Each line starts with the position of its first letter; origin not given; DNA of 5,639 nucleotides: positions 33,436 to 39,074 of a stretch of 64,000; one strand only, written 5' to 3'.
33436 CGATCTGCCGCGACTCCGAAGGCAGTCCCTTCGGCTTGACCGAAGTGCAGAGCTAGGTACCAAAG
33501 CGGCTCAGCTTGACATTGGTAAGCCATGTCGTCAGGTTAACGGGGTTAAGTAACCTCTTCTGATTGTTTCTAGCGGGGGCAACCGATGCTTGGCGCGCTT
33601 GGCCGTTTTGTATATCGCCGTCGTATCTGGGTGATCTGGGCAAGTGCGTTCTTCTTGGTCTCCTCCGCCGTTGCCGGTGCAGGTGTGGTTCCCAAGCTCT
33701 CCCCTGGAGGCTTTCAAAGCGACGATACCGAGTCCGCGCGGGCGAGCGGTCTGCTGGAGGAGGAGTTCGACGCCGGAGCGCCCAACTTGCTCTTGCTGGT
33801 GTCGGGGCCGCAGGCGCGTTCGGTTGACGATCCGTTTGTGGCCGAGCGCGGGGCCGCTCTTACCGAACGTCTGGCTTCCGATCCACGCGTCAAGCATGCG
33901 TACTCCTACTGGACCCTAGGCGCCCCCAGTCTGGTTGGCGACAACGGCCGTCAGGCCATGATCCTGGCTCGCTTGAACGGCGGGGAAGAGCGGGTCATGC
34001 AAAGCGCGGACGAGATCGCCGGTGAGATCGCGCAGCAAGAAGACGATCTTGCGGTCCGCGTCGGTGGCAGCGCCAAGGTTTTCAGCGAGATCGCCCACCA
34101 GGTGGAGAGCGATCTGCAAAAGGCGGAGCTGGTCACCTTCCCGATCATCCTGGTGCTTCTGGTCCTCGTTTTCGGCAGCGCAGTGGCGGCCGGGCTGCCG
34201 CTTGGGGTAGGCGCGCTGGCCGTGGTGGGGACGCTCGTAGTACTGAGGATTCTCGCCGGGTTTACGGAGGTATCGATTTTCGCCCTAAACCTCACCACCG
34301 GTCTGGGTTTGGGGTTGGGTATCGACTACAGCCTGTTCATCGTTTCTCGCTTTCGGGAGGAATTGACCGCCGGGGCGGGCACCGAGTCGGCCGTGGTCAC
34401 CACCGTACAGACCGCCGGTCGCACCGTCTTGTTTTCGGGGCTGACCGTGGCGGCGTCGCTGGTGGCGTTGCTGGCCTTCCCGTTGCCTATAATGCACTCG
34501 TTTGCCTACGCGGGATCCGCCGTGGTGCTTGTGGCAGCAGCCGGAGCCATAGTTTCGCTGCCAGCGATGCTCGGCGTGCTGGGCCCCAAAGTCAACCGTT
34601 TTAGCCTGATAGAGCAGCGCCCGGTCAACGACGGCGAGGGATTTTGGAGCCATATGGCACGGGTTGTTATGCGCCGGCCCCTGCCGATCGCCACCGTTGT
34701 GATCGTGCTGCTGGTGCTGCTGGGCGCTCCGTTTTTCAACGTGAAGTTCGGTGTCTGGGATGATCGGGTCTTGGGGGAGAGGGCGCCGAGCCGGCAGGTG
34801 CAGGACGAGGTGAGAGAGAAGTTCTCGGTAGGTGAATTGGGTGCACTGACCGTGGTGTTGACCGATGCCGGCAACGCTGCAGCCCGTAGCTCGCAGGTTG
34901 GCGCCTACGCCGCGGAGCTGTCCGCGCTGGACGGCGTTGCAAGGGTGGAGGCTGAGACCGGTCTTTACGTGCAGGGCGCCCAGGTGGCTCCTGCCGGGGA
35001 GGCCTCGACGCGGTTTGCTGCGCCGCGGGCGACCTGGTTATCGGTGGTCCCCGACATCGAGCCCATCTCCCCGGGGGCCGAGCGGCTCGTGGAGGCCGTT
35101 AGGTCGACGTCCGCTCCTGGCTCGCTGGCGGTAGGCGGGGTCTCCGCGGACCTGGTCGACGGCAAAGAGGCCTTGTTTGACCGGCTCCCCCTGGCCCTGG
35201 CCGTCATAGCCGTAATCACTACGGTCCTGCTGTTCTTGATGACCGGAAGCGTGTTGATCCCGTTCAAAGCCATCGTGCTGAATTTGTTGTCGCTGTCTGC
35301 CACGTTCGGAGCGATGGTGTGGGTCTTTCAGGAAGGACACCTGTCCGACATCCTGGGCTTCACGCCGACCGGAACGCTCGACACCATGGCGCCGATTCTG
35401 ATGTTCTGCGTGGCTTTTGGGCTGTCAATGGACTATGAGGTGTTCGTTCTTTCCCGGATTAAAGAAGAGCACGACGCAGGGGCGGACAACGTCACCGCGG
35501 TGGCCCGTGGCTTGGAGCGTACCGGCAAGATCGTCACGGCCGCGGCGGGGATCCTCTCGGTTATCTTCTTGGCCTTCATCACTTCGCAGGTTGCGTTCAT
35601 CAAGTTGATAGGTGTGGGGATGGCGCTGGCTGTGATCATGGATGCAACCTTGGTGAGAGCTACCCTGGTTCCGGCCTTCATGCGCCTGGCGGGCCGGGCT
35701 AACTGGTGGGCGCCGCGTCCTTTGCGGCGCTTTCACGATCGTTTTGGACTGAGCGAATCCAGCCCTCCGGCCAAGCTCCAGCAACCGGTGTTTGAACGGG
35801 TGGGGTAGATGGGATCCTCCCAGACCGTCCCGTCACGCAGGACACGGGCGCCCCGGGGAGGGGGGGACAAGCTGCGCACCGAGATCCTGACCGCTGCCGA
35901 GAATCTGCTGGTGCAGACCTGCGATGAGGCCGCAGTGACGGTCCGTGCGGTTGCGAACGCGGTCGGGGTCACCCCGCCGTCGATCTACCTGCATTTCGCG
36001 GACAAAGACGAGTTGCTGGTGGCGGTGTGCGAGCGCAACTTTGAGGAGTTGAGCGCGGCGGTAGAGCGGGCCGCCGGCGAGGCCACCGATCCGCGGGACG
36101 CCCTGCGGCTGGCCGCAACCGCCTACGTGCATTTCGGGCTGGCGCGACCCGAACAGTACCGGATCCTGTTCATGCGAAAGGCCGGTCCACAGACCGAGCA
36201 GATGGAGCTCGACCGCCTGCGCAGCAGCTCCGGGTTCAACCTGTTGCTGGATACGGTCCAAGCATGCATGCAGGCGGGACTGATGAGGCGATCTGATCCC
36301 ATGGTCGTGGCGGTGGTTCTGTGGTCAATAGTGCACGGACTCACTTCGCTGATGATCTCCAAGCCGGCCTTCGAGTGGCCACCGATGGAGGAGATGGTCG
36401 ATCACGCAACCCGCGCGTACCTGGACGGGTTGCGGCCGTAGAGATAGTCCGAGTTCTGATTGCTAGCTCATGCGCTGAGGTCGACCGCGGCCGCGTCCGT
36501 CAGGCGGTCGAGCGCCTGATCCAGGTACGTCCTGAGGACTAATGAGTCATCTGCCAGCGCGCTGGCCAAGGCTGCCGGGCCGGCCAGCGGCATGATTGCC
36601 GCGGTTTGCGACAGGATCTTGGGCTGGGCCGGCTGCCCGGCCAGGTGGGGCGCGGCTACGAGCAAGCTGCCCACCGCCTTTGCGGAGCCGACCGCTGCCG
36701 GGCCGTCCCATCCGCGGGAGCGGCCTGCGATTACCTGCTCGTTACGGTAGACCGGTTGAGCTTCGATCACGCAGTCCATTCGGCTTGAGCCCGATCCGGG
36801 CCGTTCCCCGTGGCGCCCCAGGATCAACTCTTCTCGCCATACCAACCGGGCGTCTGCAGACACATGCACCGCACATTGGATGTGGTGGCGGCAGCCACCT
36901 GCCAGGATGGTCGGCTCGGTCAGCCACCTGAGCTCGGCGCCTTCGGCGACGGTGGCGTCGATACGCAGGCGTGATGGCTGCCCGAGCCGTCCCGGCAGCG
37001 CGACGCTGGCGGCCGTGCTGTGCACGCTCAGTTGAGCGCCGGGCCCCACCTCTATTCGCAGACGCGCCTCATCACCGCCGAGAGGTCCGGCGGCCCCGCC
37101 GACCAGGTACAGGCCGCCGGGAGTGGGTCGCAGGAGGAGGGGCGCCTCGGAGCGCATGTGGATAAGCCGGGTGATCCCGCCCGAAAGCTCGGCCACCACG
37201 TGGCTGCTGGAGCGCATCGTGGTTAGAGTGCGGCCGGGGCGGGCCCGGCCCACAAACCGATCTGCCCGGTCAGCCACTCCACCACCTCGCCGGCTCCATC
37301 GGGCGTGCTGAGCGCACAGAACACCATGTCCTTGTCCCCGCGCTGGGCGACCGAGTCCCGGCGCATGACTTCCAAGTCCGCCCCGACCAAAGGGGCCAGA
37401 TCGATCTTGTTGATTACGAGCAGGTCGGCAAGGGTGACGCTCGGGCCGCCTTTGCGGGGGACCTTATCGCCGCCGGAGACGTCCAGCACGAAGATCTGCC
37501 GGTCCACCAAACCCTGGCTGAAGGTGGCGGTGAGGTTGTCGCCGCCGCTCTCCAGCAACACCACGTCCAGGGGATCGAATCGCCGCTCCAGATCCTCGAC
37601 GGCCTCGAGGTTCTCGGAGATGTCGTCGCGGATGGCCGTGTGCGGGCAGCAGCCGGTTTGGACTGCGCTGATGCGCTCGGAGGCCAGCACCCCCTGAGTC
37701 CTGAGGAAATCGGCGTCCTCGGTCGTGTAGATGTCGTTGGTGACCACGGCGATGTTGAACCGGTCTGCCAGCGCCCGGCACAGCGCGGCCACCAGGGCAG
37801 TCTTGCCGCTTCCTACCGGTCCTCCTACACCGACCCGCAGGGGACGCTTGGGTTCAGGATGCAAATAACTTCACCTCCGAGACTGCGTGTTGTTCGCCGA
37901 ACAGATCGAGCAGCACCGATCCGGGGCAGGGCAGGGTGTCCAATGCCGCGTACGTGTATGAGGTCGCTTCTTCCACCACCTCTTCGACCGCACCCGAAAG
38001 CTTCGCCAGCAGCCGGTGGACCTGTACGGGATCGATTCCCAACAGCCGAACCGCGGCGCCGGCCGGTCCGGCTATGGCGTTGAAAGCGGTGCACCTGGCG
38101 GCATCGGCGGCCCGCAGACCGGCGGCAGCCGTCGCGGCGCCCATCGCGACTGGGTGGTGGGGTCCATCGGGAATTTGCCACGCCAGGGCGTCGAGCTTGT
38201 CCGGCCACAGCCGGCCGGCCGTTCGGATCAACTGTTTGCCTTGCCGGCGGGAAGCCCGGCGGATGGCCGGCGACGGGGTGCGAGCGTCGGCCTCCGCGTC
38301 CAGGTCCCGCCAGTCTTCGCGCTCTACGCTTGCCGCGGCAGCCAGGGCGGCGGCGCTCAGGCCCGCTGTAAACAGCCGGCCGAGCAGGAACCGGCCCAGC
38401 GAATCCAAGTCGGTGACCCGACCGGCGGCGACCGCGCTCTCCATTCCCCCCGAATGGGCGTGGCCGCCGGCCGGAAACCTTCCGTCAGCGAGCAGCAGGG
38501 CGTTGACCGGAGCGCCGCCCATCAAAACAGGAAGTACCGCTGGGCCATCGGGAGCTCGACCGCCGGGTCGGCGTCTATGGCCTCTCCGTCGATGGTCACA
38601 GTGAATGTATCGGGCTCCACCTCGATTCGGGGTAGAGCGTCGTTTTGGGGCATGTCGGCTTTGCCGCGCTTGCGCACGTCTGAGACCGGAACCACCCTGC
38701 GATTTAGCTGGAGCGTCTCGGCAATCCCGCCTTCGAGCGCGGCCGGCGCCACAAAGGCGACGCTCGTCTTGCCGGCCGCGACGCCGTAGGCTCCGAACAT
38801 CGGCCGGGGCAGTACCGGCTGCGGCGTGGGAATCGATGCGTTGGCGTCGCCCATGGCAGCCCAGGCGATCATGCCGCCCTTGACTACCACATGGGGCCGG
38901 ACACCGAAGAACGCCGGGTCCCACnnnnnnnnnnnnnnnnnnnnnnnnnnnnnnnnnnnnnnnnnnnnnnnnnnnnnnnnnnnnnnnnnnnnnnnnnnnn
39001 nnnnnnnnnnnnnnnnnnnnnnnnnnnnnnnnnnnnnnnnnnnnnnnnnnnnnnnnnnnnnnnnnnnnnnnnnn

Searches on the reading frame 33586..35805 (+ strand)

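Call 35: search_protein_families(library=pfam, proteins=[window:33586-35805:+], max_evalue=0.01)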
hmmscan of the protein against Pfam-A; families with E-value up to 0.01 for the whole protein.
window:33586-35805:+ (740 aa): 1 family
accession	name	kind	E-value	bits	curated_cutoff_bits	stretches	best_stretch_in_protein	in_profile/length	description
PF03176.21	MMPL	-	1e-81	274.9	20.5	2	45-368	4-333/333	MMPL family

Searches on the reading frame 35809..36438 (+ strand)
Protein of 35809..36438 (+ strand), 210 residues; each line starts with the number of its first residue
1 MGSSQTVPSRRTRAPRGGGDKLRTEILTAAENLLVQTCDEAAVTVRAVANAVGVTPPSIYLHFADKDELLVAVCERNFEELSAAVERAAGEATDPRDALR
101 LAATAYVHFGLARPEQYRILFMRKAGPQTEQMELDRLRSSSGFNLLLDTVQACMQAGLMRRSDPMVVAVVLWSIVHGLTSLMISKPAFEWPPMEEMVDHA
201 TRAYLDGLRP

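Call 35: search_protein_families(library=pfam, proteins=[window:35809-36438:+], max_evalue=0.01)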
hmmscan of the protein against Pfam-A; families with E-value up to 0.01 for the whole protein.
window:35809-36438:+ (210 aa): 3 families
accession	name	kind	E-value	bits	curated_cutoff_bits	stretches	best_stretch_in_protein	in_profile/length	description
PF13305.11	TetR_C_33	-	5.9e-14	53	26.8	1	99-203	1-102/103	Tetracyclin repressor-like, C-terminal domain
PF00440.29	TetR_N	-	1.7e-10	40.9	24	1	26-73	1-47/47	Bacterial regulatory proteins, tetR family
PF17932.6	TetR_C_24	-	0.0013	19.4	26.4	1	93-178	2-87/114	Tetracyclin repressor-like, C-terminal domain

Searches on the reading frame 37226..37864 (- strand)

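Call 36: search_protein_families(library=pfam, proteins=[window:37226-37864:-])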
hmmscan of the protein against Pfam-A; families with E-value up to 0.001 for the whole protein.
window:37226-37864:- (213 aa): 3 families
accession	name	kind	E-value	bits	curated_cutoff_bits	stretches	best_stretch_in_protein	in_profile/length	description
PF02492.25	cobW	-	2.6e-37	128.6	20.7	1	11-181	3-179/180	CobW/HypB/UreG, nucleotide-binding domain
PF03308.22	MeaB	-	3.4e-05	23.4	23.1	0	100-156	127-183/273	Methylmalonyl Co-A mutase-associated GTPase MeaB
PF01656.29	CbiA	-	0.00013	22.3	25.4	1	18-122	9-99/125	CobQ/CobB/MinD/ParA nucleotide binding domain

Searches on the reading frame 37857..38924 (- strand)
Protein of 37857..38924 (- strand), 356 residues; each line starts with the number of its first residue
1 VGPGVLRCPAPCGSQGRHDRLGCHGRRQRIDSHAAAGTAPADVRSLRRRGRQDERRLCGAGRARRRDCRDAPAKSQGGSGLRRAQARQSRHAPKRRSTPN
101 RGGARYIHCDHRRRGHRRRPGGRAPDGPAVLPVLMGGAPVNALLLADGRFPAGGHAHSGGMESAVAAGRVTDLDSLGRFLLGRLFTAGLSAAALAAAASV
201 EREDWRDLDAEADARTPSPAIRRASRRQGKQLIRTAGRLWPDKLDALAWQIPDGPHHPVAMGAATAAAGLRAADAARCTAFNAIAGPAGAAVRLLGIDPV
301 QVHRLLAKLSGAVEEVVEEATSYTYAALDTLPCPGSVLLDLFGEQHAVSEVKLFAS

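Call 36: search_protein_families(library=pfam, proteins=[window:37857-38924:-])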
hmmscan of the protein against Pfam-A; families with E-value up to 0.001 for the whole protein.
window:37857-38924:- (356 aa): 1 family
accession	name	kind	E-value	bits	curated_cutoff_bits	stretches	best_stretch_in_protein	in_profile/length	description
PF01730.21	UreF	-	9.4e-27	94.6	23.3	1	170-309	1-150/151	UreF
